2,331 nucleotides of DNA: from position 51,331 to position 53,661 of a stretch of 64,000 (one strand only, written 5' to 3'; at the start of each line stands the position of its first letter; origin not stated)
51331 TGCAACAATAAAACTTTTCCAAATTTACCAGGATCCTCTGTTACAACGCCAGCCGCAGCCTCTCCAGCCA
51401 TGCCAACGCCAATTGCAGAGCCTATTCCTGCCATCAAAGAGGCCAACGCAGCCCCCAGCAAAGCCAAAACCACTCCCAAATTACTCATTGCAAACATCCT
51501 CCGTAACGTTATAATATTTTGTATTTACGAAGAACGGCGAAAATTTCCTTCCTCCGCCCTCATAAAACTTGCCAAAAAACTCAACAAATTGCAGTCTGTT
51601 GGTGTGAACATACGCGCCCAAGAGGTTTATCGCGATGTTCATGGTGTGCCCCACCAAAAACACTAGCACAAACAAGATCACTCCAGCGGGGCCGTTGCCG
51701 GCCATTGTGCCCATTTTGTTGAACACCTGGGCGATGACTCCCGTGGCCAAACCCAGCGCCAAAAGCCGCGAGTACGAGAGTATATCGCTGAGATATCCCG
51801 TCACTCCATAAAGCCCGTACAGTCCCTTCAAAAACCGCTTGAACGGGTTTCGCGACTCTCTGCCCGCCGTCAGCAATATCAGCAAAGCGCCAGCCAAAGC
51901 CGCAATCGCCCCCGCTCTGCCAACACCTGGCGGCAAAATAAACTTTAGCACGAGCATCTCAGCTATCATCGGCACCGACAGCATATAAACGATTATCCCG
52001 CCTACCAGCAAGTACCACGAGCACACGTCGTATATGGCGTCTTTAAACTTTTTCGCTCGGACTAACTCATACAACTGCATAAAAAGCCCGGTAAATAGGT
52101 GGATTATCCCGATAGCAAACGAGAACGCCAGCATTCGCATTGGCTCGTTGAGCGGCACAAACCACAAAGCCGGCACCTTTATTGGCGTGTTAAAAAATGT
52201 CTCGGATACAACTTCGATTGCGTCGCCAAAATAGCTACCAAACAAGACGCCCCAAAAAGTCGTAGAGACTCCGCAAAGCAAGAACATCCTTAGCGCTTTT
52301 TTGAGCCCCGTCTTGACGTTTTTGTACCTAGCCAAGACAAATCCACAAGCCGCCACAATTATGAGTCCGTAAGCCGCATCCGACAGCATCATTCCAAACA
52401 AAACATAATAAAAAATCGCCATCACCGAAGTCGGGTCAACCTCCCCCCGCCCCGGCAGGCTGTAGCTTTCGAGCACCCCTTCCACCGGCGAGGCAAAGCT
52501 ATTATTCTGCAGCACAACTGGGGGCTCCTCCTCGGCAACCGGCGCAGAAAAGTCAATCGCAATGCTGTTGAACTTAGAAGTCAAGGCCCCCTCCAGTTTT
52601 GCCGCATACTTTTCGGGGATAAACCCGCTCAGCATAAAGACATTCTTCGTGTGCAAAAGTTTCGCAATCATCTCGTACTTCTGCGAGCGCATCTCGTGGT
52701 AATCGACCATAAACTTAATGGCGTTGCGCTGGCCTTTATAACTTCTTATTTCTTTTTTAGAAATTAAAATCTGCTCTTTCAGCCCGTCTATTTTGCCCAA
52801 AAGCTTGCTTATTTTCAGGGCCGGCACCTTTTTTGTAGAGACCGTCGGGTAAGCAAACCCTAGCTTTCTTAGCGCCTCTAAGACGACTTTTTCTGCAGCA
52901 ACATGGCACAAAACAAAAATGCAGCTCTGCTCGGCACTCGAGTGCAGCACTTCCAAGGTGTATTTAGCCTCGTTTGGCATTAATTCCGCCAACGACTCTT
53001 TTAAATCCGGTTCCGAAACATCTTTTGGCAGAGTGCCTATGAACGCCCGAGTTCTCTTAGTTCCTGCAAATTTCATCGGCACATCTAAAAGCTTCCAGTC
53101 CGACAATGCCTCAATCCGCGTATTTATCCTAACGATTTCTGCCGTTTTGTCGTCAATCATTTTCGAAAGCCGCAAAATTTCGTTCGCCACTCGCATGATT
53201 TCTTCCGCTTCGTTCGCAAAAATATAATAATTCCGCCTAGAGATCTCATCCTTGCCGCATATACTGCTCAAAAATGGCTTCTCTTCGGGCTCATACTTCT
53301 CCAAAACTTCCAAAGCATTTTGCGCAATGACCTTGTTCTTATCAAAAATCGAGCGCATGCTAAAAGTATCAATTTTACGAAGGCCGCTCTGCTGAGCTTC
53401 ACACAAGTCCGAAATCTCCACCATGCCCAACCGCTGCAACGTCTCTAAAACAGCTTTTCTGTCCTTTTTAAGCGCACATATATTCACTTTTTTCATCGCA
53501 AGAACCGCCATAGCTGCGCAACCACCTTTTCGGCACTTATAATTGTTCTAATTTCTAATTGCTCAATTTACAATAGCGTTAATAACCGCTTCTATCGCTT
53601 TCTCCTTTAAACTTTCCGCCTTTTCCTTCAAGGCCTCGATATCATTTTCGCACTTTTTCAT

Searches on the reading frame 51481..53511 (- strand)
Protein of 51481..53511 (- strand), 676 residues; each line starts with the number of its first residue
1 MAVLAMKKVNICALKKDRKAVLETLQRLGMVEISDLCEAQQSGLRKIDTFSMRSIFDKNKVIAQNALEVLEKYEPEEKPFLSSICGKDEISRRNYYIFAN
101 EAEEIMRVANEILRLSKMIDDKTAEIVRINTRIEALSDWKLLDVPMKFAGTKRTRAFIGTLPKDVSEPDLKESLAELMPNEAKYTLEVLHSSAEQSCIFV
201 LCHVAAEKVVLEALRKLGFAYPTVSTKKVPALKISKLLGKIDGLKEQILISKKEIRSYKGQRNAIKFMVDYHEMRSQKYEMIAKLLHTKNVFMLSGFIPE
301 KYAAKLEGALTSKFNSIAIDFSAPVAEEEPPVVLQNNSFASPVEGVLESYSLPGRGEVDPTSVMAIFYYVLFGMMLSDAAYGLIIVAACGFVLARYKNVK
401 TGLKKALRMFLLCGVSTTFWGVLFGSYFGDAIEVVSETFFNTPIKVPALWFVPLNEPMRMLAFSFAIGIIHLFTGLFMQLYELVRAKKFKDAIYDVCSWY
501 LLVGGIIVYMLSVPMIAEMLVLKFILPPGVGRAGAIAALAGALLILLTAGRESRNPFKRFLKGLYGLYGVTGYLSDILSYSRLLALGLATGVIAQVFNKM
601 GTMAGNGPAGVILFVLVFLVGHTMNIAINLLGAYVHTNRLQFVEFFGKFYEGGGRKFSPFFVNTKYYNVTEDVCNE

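Call 20: search_protein_families(library=pfam, proteins=[window:51481-53511:-], max_evalue=0.00001)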
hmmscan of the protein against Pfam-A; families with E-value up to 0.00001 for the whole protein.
window:51481-53511:- (676 aa): 1 family
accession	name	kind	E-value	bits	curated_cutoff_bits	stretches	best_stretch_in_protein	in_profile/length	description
PF01496.24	V_ATPase_I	-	4.7e-24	84.8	30.7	2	572-660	717-813/815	V-type ATPase 116kDa subunit family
